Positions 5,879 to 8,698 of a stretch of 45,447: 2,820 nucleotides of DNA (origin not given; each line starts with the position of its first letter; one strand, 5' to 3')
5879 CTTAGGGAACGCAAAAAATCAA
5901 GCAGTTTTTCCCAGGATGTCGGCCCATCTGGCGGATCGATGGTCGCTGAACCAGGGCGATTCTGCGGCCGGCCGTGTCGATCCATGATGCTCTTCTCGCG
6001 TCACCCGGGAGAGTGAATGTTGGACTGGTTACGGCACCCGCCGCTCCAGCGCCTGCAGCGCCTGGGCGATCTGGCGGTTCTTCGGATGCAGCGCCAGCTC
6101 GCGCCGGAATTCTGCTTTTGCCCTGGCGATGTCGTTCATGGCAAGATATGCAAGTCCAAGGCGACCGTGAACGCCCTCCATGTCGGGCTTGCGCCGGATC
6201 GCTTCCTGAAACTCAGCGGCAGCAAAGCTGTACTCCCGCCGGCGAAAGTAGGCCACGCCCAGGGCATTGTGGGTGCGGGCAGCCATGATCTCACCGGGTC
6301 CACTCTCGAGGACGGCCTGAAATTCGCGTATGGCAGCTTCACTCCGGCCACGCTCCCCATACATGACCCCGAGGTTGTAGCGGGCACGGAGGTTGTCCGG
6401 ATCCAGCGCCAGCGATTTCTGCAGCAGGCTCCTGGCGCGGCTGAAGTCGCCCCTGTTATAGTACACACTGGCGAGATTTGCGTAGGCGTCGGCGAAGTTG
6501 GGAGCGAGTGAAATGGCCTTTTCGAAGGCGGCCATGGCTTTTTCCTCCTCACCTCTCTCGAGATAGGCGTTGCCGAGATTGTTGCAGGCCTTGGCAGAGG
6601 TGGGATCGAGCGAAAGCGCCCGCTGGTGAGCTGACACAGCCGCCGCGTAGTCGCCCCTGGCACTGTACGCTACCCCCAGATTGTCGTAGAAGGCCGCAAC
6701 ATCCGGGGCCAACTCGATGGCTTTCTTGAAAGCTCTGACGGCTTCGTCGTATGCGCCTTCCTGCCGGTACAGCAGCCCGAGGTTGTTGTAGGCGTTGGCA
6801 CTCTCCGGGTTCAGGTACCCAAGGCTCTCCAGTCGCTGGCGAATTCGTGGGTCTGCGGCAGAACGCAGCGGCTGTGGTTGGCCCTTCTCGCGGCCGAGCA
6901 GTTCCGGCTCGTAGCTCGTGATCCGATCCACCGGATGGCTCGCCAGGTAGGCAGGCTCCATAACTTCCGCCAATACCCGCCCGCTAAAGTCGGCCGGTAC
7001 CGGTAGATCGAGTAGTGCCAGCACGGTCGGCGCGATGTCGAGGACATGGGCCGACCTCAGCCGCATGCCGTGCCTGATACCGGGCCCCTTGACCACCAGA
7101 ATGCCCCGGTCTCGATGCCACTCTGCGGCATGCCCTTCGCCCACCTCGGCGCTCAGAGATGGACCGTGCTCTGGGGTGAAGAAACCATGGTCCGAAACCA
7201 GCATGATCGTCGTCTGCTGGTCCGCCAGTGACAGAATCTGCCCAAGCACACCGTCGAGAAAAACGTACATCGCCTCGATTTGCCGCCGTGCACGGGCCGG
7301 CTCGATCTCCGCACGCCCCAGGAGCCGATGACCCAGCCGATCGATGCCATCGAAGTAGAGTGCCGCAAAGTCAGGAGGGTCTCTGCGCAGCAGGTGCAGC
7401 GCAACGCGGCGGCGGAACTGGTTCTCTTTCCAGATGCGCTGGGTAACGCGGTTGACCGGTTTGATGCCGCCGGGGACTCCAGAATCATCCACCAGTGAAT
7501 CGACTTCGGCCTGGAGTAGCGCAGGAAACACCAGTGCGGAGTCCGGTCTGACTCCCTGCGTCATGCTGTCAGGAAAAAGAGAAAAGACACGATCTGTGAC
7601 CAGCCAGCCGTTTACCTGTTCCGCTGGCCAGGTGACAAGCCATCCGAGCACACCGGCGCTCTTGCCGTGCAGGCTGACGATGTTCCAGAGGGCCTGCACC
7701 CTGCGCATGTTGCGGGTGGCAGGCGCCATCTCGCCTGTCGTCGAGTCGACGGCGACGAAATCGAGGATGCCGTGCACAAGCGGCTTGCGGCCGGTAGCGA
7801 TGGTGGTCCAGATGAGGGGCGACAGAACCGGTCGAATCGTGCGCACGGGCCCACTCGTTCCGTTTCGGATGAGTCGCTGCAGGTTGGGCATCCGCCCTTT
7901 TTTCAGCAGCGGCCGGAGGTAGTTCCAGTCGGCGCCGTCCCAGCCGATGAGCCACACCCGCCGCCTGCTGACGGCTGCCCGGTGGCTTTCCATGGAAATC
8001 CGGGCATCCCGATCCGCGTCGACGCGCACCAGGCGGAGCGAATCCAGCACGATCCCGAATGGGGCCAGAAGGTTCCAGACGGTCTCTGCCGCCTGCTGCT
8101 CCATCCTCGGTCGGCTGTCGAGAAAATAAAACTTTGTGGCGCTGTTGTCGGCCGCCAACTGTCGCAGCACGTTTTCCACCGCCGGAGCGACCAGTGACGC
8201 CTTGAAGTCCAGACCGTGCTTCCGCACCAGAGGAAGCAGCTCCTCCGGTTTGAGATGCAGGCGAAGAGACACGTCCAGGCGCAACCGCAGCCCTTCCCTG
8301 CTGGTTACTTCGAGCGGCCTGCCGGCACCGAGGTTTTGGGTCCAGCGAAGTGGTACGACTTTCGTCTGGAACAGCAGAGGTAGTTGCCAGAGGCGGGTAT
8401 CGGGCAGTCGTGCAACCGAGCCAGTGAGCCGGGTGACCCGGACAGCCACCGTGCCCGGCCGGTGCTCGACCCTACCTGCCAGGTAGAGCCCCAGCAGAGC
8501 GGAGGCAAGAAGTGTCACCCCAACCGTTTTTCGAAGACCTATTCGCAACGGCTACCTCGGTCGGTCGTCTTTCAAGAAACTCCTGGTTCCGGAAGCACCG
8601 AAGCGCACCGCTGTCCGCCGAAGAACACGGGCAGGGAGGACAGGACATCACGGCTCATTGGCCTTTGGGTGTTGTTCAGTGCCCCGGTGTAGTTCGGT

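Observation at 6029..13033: Three NPP-type phosphodiesterase paralogs in 7 kb, one fused to SPFH and TPR domains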

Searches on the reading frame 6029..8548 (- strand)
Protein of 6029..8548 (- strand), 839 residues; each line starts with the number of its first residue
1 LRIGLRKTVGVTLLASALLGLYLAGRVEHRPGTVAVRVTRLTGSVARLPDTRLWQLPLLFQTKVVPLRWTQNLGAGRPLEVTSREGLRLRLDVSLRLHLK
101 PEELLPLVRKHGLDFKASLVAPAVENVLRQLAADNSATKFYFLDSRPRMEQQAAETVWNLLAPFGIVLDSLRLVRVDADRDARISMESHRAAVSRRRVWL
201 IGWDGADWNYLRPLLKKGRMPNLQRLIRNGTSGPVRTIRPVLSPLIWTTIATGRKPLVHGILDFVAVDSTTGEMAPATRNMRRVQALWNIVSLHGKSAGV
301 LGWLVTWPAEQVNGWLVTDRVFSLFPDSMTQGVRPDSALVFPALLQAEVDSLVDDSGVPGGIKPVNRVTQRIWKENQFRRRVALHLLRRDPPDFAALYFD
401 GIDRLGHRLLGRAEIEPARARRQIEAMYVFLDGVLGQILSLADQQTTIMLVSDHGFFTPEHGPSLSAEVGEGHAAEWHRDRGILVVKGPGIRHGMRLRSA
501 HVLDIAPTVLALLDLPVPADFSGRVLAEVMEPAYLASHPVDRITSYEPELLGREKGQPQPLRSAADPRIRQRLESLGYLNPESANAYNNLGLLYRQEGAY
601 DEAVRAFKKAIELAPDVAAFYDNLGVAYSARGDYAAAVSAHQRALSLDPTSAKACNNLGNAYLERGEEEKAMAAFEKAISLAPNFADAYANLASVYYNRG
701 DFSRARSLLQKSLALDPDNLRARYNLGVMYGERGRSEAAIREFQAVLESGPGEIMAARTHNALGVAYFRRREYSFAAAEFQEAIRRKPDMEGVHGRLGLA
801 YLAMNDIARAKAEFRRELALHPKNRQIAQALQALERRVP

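Call 8: search_protein_families(library=pfam, proteins=[window:6029-8548:-], max_evalue=0.01)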
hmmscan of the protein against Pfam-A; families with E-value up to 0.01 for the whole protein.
window:6029-8548:- (839 aa): 33 families (the best 25 are shown)
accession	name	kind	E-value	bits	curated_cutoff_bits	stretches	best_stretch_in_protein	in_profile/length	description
PF00515.34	TPR_1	-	5.3e-47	156.2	27.8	5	584-616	1-33/34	Tetratricopeptide repeat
PF07719.23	TPR_2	-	2.1e-43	143.3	27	5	584-616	1-33/34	Tetratricopeptide repeat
PF13181.12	TPR_8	-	5.9e-38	126.2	25.7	4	584-616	1-33/34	Tetratricopeptide repeat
PF13414.12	TPR_11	-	2.6e-35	120.3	26.8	4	659-700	1-42/42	TPR repeat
PF13431.12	TPR_17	-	1.9e-33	112.3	24.4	5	674-706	1-33/34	Tetratricopeptide repeat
PF01663.27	Phosphodiest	-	6.1e-32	112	23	1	200-458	3-223/342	Type I phosphodiesterase / nucleotide pyrophosphatase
PF13424.12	TPR_12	-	5.2e-29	100.7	30.1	5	583-648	2-75/77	Tetratricopeptide repeat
PF13432.12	TPR_16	-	3.3e-27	95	32.7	3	692-753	3-64/65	Tetratricopeptide repeat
PF14559.12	TPR_19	-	2.8e-26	92.1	25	5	630-692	3-64/68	Tetratricopeptide repeat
PF13176.12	TPR_7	-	2.2e-25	86.9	27.9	3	586-616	1-31/36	Tetratricopeptide repeat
PF13374.12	TPR_10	-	2.8e-23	81.6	27.5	4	686-715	2-31/42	Tetratricopeptide repeat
PF13428.12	TPR_14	-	2.7e-21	74.3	23.5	4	687-727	2-42/44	Tetratricopeptide repeat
PF13371.12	TPR_9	-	1.9e-20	73.1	35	3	695-762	4-71/73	Tetratricopeptide repeat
PF23914.1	TPR_CcmH_CycH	-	1.9e-17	64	42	1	645-749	43-150/158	Cytochrome c-type biogenesis protein H TPR domain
PF13174.12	TPR_6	-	3e-15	56.1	26.3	0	658-684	6-32/33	Tetratricopeptide repeat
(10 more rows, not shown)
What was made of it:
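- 7973..8464 (-): SPFH/Band_7 core (residues 29-192) with no following coiled coil. Pfam Band_7 E 3.1e-10 (call 8).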

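Call 9: search_protein_families(library=ncbifam, proteins=[window:6029-8548:-], max_evalue=0.01)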
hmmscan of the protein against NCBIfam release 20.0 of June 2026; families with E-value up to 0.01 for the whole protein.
window:6029-8548:- (839 aa): 45 families (the best 25 are shown)
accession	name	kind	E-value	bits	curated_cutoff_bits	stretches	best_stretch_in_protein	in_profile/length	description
NF040959.1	MamA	equivalog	2.8e-35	121.6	200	3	617-755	36-174/204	magnetosome protein MamA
TIGR02521.1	type_IV_pilW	equivalog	3.9e-33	114.9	154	2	583-744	30-193/234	type IV pilus biogenesis/stability protein PilW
TIGR02917.1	PEP_TPR_lipo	equivalog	8.5e-32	109.9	312.2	2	571-756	350-535/899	XrtA/PEP-CTERM system TPR-repeat protein PrsT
NF033762.1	social_mot_Tgl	equivalog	3.7e-24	85.5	225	2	636-752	84-202/252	social motility TPR repeat lipoprotein Tgl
NF008391.2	PRK11189.1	equivalog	2.1e-20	73.4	250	3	579-635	94-150/297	lipoprotein NlpI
NF033920.0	C39_PA2778_fam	equivalog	1.2e-16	60.9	150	2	651-717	189-255/255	PA2778 family cysteine peptidase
NF033758.1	gliding_GltE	equivalog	7.4e-16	58.1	225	2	713-825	79-188/411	adventurous gliding motility TPR repeat lipoprotein GltE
NF047507.1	TPR_BatC_Lepto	exception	8.4e-16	58.1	175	3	596-692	36-136/214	TPR repeat-containing protein BatC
TIGR00990.1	3a0801s09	subfamily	2.1e-15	56.4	757.25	2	666-824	345-500/615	mitochondrial import receptor subunit TOM70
NF002725.1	PRK02603.1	equivalog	4.1e-15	56.2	143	2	625-705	42-125/173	photosystem I assembly protein Ycf3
TIGR02552.1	LcrH_SycD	equivalog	4.4e-14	52.4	104.8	2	595-684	29-118/136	SycD/LcrH family type III secretion system chaperone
NF008520.0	PRK11447.1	equivalog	1.1e-13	50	858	3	659-720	276-337/1157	cellulose synthase complex outer membrane protein BcsC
NF047371.1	FlcA_CTERM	equivalog_domain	2.3e-13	49.5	300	2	580-680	434-535/646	periplasmic flagellar collar protein FlcA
NF007692.0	PRK10370.1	equivalog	3.5e-13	49.6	306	2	636-727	65-159/206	heme lyase NrfEFG subunit NrfG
NF047558.1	TPR_END_plus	domain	1.3e-12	47.5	32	0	688-720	1-32/56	TPR end-of-group domain-containing protein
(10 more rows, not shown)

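Call 10: search_solved_structures(query=window:6029-8548:-, max_evalue=0.01)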
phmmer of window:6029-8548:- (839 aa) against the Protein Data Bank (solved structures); distinct sequences matched with E-value up to 0.01: 251 (the best 60 are shown).
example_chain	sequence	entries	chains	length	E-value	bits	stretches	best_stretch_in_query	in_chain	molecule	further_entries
9qhb_A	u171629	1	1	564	9.2e-181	606.4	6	579-734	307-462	Engineered tetratricopeptide repeat protein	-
8bu0_A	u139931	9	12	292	2.1e-64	221.5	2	579-728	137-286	Consensus tetratricopeptide repeat protein | Crystal structure of an 8-repeat consensus TPR superhelix with Zinc. | Monomer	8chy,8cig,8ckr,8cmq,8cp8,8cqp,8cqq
7yea_A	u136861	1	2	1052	6.3e-64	219.9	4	580-730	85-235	UDP-N-acetylglucosamine--peptide N-acetylglucosaminyltransferase 110 kDa subunit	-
7yeh_B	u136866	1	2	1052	6.3e-64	219.9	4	580-730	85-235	UDP-N-acetylglucosamine--peptide N-acetylglucosaminyltransferase 110 kDa subunit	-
9qhc_A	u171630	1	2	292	4e-63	217.3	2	579-728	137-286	Engineered tetratricopeptide repeat protein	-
7ntf_A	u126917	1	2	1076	8.4e-56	193.1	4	580-739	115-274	Isoform 1 of UDP-N-acetylglucosamine--peptide N-acetylglucosaminyltransferase 110 kDa subu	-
6eou_A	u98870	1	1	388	5.2e-54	187.1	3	580-718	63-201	UDP-N-acetylglucosamine--peptide N-acetylglucosaminyltransferase 110 kDa subunit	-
1w3b_A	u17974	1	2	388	9.2e-51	176.4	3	588-727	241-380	UDP-N-ACETYLGLUCOSAMINE--PEPTIDE N-ACETYLGLUCOSAMINYLTRANSFERASE 110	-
7y4i_A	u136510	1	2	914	6.4e-38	133.9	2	584-757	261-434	Probable UDP-N-acetylglucosamine--peptide N-acetylglucosaminyltransferase SPINDLY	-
8dtf_A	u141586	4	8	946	7.2e-38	133.8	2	584-757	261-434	Probable UDP-N-acetylglucosamine--peptide N-acetylglucosaminyltransferase SPINDLY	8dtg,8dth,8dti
7obi_A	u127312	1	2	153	3.3e-35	124.9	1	583-731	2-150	CTPR-rv4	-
6ibo_A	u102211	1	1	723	5e-32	114.4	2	581-726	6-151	UDP-N-acetylglucosamine--peptide N-acetylglucosaminyltransferase 110 kDa subunit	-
6q4m_A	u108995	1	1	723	5e-32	114.4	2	581-726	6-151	UDP-N-acetylglucosamine--peptide N-acetylglucosaminyltransferase 110 kDa subunit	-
3pe3_A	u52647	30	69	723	5e-32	114.4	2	581-726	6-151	UDP-N-acetylglucosamine--peptide N-acetylglucosaminyltransferase 110 kDa subunit | UDP-N-ACETYLGLUCOSAMINE--PEPTIDE N-ACETYLGLUCOSAMINYL TRANSFERASE 110 KDA SUB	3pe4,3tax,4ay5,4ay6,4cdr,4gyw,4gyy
9gzg_A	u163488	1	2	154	1.7e-31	112.7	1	584-729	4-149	Engineered CTPR protein with glutamic acids for conductivity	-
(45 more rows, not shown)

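Call 19: search_protein_families(library=pfam, alignment_id=A1, max_evalue=0.01)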
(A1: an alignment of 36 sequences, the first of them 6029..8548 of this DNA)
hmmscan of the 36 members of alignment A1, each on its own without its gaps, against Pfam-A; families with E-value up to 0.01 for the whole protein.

A. member 1, window:6029-8548:- (839 aa): 33 families (the best 25 are shown)
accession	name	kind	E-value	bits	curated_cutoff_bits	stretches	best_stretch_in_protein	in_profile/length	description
PF00515.34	TPR_1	-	5.3e-47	156.2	27.8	5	584-616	1-33/34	Tetratricopeptide repeat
PF07719.23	TPR_2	-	2.1e-43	143.3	27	5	584-616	1-33/34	Tetratricopeptide repeat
PF13181.12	TPR_8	-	5.9e-38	126.2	25.7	4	584-616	1-33/34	Tetratricopeptide repeat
PF13414.12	TPR_11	-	2.6e-35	120.3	26.8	4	659-700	1-42/42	TPR repeat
PF13431.12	TPR_17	-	1.9e-33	112.3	24.4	5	674-706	1-33/34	Tetratricopeptide repeat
PF01663.27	Phosphodiest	-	6.1e-32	112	23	1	200-458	3-223/342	Type I phosphodiesterase / nucleotide pyrophosphatase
PF13424.12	TPR_12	-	5.2e-29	100.7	30.1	5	583-648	2-75/77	Tetratricopeptide repeat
PF13432.12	TPR_16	-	3.3e-27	95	32.7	3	692-753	3-64/65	Tetratricopeptide repeat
PF14559.12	TPR_19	-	2.8e-26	92.1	25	5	630-692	3-64/68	Tetratricopeptide repeat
PF13176.12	TPR_7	-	2.2e-25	86.9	27.9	3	586-616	1-31/36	Tetratricopeptide repeat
PF13374.12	TPR_10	-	2.8e-23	81.6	27.5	4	686-715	2-31/42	Tetratricopeptide repeat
PF13428.12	TPR_14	-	2.7e-21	74.3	23.5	4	687-727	2-42/44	Tetratricopeptide repeat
PF13371.12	TPR_9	-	1.9e-20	73.1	35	3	695-762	4-71/73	Tetratricopeptide repeat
PF23914.1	TPR_CcmH_CycH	-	1.9e-17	64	42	1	645-749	43-150/158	Cytochrome c-type biogenesis protein H TPR domain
PF13174.12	TPR_6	-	3e-15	56.1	26.3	0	658-684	6-32/33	Tetratricopeptide repeat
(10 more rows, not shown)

B. families by the number of members that match (of 36 scanned): 57 families (the first 25 are shown)
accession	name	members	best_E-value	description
PF01663.27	Phosphodiest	36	1.8e-32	Type I phosphodiesterase / nucleotide pyrophosphatase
PF07719.23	TPR_2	35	1.2e-64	Tetratricopeptide repeat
PF00515.34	TPR_1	35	2e-55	Tetratricopeptide repeat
PF13181.12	TPR_8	35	7.1e-54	Tetratricopeptide repeat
PF14559.12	TPR_19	35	3.2e-47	Tetratricopeptide repeat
PF13432.12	TPR_16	35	8.2e-45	Tetratricopeptide repeat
PF13428.12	TPR_14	35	2.4e-38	Tetratricopeptide repeat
PF13174.12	TPR_6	33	9.3e-25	Tetratricopeptide repeat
PF23914.1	TPR_CcmH_CycH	33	8.1e-22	Cytochrome c-type biogenesis protein H TPR domain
PF13414.12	TPR_11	31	3.3e-53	TPR repeat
PF13429.12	TPR_15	31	2.5e-12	Tetratricopeptide repeat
PF13431.12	TPR_17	30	1.3e-52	Tetratricopeptide repeat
PF13424.12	TPR_12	29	3.8e-42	Tetratricopeptide repeat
PF13176.12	TPR_7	27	2.2e-25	Tetratricopeptide repeat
PF24575.1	TPR_Slam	27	2.7e-20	Surface lipoprotein assembly modifier, N-terminal TPR repeats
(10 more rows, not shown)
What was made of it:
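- A seven-repeat TPR array conserved across the whole family (35 of 36 homologs, call 19) is hard to explain for a non-specific scavenger.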

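Call 22: find_related_loci(query=A1, collection=genome_contigs, flank=10000)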
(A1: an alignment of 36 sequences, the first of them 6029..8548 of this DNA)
Query A1 (839 aa) in genome_contigs; peptide patterns used: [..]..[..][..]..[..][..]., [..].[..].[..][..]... (x = any residue, [..] = any of these).
599 stretches matched a pattern (row limit reached: there are more); 565 encode a relative of the query (tblastn E <= 1e-3); the best 80 are kept; 80 distinct loci.
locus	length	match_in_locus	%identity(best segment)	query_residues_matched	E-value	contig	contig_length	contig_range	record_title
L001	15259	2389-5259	34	41-834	1e-128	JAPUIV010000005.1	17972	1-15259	MAG: Acidobacteria bacterium isolate KW1-S11_103 KW1-S11_103_cg5, whole genome shotgun sequence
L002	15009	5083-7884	33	57-832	6e-119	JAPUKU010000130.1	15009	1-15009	MAG: Acidobacteria bacterium isolate KW1-S15_279 KW1-S15_279_cg130, whole genome shotgun sequence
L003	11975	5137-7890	34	76-834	5e-119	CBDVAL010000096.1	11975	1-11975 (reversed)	MAG TPA_asm: uncultured bacterium isolate SRR22302371_metabat2_88 genome assembly, contig: ERZ26661859.4088, whole genom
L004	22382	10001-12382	37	192-838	1e-117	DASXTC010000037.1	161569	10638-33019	MAG TPA_asm: Candidatus Polarisedimenticolia bacterium isolate SMAG_U4682 k141_1197049, whole genome shotgun sequence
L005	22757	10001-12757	34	114-834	2e-117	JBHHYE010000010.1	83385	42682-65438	MAG: Acidobacteriota bacterium isolate Maj_2_bin.8 NODE_47_length_83385_cov_13.999664, whole genome shotgun sequence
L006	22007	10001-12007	34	83-832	1e-114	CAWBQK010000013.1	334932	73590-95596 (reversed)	MAG: Candidatus Latescibacteria bacterium isolate MFD03804.bin.2.152 genome assembly, contig: contig_65659, whole genome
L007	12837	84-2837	32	76-835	2e-112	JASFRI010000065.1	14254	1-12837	MAG: Acidobacteriota bacterium isolate D1103M02metaG_Bin_141 D1103M02metaG_FD_scaffold_1133_c1, whole genome shotgun seq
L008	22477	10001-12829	31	54-823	3e-112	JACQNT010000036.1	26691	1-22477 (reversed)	MAG: Acidobacteria bacterium isolate NC_groundwater_1262_Ag_S-0.2um_70_65 S_p2_S4_coassembly_k141_566316, whole genome s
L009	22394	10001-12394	36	197-834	4e-112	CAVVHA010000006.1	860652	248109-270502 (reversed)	MAG: uncultured Acidobacteriota bacterium isolate MFD02979.bin.2.107 genome assembly, contig: contig_15494, whole genome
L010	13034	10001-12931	33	54-823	1e-111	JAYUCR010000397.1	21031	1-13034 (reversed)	MAG: Acidobacteriota bacterium isolate GFS_6995 GFS_6995_396, whole genome shotgun sequence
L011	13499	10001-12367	35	196-835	7e-111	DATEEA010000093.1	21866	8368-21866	MAG TPA_asm: Candidatus Polarisedimenticolia bacterium isolate SMAG_U8721 k141_2588191, whole genome shotgun sequence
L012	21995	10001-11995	36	198-839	1e-110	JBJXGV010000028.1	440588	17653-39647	MAG: bacterium isolate F1F2.bin.167 k127_1430693, whole genome shotgun sequence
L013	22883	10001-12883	32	54-834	5e-111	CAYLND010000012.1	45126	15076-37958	MAG TPA_asm: uncultured Acidobacteriota bacterium isolate binchicken_co185_102 genome assembly, contig: NODE_1045_length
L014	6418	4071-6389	33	31-789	1e-109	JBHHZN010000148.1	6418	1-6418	MAG: Acidobacteriota bacterium isolate Maj_1_bin.22 NODE_6517_length_6418_cov_4.959453, whole genome shotgun sequence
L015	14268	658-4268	34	80-726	1e-108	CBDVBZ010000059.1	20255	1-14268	MAG TPA_asm: uncultured bacterium isolate SRR22302364_binner13_Refined_9 genome assembly, contig: ERZ25073603.695, whole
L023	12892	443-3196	31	83-837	3e-99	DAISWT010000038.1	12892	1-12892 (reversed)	MAG TPA_asm: Acidobacteriota bacterium isolate CTOTU4088 NODE_3039_length_12892_cov_4.609878, whole genome shotgun seque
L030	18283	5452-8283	29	54-836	8e-95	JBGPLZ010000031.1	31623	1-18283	MAG: Acidobacteriota bacterium isolate OBJ_0618_7090110_25 k141_5844283_length_31623_cov_15.0000, whole genome shotgun s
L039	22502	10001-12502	34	165-839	1e-91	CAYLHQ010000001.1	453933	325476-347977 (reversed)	MAG TPA_asm: uncultured Acidobacteriota bacterium isolate binchicken_co274_272 genome assembly, contig: NODE_13_length_4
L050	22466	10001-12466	31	181-835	2e-84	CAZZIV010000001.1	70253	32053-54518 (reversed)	MAG TPA_asm: uncultured Acidobacteriota bacterium isolate binchicken_co275_28 genome assembly, contig: NODE_290_length_7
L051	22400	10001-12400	33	197-837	2e-84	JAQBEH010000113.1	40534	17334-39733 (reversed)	MAG: Acidobacteriota bacterium isolate MAG_424_bin-23 424_bin-23_ctg-113, whole genome shotgun sequence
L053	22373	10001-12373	32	197-822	5e-84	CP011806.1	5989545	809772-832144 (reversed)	Acidobacteria bacterium Mor1, partial sequence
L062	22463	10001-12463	32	184-837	6e-82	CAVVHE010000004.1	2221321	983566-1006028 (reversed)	MAG: Terriglobia bacterium isolate MFD02979.bin.1.14 genome assembly, contig: contig_19889, whole genome shotgun sequenc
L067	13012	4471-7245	28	37-824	6e-81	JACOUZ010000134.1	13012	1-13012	MAG: Acidobacteria bacterium isolate NC_groundwater_87_Ag_B-0.1um_69_32 B_2_S2_170907_scaffold_828594, whole genome shot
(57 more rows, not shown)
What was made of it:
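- Relatives are abundant in soil and sediment Acidobacteriota (call 22).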
